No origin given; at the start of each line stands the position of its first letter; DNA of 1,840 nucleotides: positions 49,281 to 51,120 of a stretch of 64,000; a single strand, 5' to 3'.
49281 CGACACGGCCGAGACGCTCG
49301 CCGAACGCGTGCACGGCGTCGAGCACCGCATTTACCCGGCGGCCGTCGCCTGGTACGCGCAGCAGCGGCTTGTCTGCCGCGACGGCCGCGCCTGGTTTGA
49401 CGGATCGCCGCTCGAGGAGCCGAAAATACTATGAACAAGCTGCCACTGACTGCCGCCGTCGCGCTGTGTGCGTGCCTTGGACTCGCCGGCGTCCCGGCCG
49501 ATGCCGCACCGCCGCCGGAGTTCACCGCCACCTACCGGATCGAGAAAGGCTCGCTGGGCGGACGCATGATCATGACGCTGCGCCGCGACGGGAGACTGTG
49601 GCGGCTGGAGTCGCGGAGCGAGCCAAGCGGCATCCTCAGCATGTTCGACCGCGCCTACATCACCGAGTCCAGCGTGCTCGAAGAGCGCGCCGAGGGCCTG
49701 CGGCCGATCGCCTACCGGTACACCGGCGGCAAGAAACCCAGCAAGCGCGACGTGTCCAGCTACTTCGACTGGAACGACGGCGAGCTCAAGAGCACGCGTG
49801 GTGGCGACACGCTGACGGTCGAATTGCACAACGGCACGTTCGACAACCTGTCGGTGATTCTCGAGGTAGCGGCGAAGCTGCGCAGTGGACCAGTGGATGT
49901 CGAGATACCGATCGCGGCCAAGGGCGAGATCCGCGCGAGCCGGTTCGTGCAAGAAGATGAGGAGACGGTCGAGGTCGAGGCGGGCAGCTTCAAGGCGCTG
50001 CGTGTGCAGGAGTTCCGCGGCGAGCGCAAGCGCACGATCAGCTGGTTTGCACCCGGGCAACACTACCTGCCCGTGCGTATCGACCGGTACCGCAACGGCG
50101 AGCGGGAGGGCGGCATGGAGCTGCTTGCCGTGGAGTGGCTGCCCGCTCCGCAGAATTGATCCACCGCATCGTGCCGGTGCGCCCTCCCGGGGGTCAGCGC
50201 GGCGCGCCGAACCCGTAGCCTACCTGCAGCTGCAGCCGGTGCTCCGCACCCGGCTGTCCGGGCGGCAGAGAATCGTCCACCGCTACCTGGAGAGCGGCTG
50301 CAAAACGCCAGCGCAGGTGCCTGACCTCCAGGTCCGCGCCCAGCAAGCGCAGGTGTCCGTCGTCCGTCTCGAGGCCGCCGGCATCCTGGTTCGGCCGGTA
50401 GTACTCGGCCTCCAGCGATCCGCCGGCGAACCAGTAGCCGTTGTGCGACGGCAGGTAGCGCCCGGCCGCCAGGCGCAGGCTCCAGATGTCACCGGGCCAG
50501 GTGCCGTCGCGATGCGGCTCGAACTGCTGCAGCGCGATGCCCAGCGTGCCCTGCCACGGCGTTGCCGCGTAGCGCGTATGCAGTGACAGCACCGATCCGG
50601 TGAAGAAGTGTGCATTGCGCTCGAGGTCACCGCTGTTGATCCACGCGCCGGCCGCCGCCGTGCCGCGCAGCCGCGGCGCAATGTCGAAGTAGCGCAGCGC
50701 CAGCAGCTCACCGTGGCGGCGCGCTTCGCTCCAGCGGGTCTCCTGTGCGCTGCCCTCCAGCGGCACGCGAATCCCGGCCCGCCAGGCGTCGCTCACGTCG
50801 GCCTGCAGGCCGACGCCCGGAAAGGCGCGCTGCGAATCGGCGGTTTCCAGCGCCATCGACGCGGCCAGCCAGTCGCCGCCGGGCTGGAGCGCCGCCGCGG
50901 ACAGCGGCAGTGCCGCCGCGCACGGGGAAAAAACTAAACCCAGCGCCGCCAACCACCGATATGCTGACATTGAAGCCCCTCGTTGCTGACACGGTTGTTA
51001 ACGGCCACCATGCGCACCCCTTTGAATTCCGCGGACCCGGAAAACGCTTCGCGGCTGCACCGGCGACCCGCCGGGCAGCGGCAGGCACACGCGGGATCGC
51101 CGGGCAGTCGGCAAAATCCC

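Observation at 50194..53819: ~880-aa secreted multi-BNR-repeat protein with a sorting-signal-like C-terminus, divergent from a secreted hypothetical protein and overlapping a convergent gene by ~100 nt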

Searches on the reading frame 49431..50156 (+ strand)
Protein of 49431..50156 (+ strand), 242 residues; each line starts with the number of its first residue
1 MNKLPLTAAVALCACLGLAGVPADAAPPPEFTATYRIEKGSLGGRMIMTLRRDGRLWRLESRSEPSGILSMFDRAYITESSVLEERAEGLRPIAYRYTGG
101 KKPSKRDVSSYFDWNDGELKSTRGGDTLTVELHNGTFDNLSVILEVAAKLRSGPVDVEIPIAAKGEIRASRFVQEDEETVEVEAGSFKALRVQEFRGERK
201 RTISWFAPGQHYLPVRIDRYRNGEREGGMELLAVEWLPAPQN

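Call 4: search_protein_families(library=pfam, proteins=[window:49431-50156:+], max_evalue=0.1)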
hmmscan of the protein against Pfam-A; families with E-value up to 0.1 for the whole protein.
window:49431-50156:+ (242 aa): 1 family
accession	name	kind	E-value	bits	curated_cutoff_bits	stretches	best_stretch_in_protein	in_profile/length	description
PF11306.15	DUF3108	-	9.2e-17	62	26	1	31-219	2-197/209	Protein of unknown function (DUF3108)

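Call 5: search_protein_families(library=ncbifam, proteins=[window:49431-50156:+], max_evalue=0.1)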
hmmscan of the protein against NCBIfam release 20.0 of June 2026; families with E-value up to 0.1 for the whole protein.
window:49431-50156:+ (242 aa): 0 families

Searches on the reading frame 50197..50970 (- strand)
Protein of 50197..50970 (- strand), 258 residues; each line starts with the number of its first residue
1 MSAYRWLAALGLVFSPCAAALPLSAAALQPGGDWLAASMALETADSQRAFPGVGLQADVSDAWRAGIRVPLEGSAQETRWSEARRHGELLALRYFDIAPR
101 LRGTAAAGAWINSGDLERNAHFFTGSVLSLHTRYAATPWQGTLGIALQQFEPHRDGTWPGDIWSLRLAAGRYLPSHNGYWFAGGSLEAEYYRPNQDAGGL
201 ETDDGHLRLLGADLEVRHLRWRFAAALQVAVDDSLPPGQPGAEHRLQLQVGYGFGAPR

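Call 4: search_protein_families(library=pfam, proteins=[window:50197-50970:-], max_evalue=0.1)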
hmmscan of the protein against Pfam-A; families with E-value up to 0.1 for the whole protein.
window:50197-50970:- (258 aa): 0 families

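Call 5: search_protein_families(library=ncbifam, proteins=[window:50197-50970:-], max_evalue=0.1)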
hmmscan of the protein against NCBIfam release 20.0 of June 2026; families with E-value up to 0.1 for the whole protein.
window:50197-50970:- (258 aa): 0 families

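Call 16: find_homologous_proteins(query=window:50197-50970:-)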
Query window:50197-50970:- (258 aa): 7 proteins with E <= 0.001 among 3465 candidates.
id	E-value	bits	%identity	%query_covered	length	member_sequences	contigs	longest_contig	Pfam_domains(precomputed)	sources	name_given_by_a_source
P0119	6.7e-170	582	100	100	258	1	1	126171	-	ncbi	-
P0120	6.3e-90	319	59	100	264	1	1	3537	-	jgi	jgi:hypothetical protein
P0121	1.3e-87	312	57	100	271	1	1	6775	-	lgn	-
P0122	1.1e-82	296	58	97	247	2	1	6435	-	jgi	jgi:hypothetical protein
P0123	1.3e-78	282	55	94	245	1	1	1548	-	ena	-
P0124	6.0e-78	280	55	92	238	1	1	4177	-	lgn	-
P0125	4.4e-60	222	56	76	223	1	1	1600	-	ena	-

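Call 18: find_encoding_contigs(protein=P0119, flank=10000)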
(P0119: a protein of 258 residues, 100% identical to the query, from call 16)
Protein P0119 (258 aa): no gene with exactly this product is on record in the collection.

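Call 19: find_encoding_contigs(protein=P0122, flank=10000)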
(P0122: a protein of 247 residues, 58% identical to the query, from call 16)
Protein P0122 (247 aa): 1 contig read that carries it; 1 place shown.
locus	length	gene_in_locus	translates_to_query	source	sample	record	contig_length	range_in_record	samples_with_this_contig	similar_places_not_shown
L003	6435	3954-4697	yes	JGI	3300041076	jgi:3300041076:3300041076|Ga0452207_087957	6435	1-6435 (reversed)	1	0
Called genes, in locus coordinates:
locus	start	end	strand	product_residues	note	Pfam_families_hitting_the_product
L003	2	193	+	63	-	?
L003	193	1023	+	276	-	PF00795:CN_hydrolase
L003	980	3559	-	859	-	PF25852:DUF6242_C (faint), PF14870:PSII_BNR (faint), PF02012:BNR (faint), PF15899:BNR_6 (faint), PF15902:Sortilin-Vps10 (faint)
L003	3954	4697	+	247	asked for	-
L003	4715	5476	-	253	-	PF11306:DUF3108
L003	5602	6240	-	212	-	PF00551:Formyl_trans_N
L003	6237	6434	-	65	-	?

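Call 39: predict_structure(alignment_id=A3)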
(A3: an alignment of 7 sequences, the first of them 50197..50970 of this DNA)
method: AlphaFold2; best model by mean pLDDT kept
length: 258 residues; sequences in the alignment: 7
mean_pLDDT: 36.1   pTM: 0.35
mean pLDDT of the five models: 36.1, 35.3, 32.5, 32.2, 31.3
residues with pLDDT >= 90: 0; 70-90: 0; 50-70: 31; < 50: 227
segments of 3 or more residues with pLDDT < 50: 1-162, 192-209, 216-218, 221-258
pLDDT, mean of each block of 10 residues (from residue 1): 26 23 24 24 24 25 33 26 32 39 38 32 32 37 46 40 50 58 52 44 45 49 40 39 30 28
secondary structure, 60 per line:
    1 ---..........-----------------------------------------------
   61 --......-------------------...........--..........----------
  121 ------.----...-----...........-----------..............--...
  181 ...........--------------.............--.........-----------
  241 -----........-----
elements in order: H4-13 E63-68 E88-98 E101-110 E132-134 E140-150 E162-175 E178-191 E206-218 E221-229 E246-253

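Call 70: list_cluster_members(proteins=[P0119, P0001, P0003])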
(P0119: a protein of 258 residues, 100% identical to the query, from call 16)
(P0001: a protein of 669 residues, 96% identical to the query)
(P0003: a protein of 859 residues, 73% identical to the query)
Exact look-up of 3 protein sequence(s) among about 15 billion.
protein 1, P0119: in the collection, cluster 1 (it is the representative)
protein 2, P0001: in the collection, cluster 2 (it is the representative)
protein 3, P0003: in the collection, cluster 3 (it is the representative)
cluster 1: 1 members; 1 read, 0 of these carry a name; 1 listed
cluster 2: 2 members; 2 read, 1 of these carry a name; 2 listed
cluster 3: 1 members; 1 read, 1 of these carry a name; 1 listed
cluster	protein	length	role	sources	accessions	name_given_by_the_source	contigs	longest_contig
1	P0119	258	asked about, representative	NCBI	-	-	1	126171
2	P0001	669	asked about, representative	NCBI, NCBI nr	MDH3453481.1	MAG: hypothetical protein OEN20_13810, partial [Gammaproteobacteria bacterium] | hypothetical protein [Gammaproteobacteria bacterium]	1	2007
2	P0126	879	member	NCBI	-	-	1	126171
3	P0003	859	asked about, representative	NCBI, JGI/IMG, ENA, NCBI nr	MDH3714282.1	MAG: hypothetical protein OET44_10590 [Gammaproteobacteria bacterium] | hypothetical protein [Gammaproteobacteria bacterium]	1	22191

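Call 71: find_homologous_proteins(query=A3, max_evalue=1)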
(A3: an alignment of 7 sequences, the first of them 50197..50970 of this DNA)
Query A3 (7 sequences) (258 aa, profile of the alignment): 9 proteins with E <= 1 among 8000 candidates.
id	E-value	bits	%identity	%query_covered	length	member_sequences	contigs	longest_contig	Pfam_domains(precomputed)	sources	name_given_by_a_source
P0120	1.2e-142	492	59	100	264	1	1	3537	-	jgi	jgi:hypothetical protein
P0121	1.5e-141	488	57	100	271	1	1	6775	-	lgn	-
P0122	6.4e-134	463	58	97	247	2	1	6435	-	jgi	jgi:hypothetical protein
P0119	4.4e-131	454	100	100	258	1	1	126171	-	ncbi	-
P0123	1.0e-125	436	55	94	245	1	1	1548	-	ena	-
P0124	2.1e-120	419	55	92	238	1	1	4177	-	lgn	-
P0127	1.3e-117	410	52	100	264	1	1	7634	-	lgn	-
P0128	5.3e-116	405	52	92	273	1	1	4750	-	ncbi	-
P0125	2.5e-99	350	56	76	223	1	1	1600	-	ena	-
